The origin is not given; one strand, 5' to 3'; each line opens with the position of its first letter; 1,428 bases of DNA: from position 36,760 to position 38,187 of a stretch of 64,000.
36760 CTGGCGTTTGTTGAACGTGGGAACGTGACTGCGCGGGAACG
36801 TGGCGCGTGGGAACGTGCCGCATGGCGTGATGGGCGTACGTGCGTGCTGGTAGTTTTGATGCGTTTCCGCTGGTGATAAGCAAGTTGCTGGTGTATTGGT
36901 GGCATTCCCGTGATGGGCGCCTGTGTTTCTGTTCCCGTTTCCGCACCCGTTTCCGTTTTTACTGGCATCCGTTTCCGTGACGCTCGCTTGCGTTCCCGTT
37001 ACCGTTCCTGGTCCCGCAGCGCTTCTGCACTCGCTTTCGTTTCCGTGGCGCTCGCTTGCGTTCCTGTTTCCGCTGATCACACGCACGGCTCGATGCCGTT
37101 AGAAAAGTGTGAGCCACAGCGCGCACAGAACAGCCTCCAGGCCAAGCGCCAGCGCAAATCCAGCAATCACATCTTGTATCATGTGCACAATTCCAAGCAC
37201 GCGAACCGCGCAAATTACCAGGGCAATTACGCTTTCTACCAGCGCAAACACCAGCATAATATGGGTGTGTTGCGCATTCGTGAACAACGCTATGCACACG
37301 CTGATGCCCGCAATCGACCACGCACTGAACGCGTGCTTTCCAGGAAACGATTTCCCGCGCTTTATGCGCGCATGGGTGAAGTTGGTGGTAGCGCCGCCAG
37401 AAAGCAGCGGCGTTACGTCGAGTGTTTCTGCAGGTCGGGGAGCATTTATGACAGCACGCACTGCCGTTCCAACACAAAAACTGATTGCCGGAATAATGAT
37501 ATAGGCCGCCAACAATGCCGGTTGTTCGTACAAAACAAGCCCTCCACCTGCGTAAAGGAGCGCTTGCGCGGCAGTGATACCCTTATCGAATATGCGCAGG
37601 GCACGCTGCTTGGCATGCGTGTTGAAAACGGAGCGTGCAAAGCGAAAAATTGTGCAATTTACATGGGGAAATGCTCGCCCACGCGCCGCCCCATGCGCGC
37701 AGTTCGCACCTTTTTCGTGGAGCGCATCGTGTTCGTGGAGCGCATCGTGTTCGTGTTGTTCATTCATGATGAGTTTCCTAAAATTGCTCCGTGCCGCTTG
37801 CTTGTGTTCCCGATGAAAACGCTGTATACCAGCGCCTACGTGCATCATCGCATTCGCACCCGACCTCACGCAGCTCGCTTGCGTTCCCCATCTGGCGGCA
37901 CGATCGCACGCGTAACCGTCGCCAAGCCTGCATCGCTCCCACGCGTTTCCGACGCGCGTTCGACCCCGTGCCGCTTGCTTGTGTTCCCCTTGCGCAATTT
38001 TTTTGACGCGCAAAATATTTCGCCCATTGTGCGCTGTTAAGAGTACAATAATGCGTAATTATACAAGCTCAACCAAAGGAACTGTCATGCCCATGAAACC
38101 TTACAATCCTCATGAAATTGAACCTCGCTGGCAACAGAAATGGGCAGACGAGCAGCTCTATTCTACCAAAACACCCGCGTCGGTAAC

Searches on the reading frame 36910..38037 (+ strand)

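Call 32: search_protein_families(library=pfam, proteins=[window:36910-38037:+])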
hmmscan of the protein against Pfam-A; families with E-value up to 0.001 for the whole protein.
window:36910-38037:+ (376 aa): 1 family
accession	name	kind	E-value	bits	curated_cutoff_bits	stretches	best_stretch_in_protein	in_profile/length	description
PF00314.23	Thaumatin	-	0.0006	20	27.4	1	165-259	30-131/209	Thaumatin family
